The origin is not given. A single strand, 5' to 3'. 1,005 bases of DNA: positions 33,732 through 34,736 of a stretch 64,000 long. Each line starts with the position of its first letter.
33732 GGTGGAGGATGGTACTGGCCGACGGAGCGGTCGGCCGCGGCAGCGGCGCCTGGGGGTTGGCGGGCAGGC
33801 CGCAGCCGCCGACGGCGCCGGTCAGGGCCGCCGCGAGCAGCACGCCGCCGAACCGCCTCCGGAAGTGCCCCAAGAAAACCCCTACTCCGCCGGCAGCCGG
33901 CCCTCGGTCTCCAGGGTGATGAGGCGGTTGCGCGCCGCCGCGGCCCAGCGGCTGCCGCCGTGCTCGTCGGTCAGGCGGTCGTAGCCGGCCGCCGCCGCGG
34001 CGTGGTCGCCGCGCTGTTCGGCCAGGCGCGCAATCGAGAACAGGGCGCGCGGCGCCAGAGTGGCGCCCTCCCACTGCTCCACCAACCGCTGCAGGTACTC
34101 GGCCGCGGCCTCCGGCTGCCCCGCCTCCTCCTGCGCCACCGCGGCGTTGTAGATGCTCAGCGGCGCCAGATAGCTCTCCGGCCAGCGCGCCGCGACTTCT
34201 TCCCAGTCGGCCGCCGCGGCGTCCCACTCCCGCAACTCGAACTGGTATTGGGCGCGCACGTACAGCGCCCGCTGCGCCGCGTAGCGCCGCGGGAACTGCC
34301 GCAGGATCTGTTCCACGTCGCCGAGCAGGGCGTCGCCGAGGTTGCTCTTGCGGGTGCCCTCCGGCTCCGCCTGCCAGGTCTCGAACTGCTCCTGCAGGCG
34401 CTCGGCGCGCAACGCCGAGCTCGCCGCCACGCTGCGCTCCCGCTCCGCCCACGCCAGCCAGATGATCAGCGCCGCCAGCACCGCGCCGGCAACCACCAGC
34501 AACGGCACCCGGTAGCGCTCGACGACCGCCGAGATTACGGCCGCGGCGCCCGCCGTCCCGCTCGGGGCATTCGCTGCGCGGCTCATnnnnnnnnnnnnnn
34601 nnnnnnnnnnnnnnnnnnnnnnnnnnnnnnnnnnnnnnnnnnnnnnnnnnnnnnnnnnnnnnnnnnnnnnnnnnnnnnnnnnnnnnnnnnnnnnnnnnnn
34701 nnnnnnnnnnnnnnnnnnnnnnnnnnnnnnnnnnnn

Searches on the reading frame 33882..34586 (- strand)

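Call 56: search_protein_families(library=pfam, proteins=[window:33882-34586:-], max_evalue=0.001)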
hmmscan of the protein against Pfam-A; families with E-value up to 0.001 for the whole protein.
window:33882-34586:- (234 aa): 5 families
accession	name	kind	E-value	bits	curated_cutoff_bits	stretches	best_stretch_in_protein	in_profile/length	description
PF13174.12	TPR_6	-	3.9e-11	43.3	26.3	0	145-171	3-29/33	Tetratricopeptide repeat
PF09976.15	TPR_21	-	1.2e-07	32.1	25.5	1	145-227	42-124/193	Tetratricopeptide repeat-like domain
PF13432.12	TPR_16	-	5e-06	27.3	32.7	1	146-209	1-61/65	Tetratricopeptide repeat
PF07719.23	TPR_2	-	6.7e-05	23.2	27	0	145-170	4-29/34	Tetratricopeptide repeat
PF00515.34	TPR_1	-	0.0005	20.2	27.8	0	106-136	2-32/34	Tetratricopeptide repeat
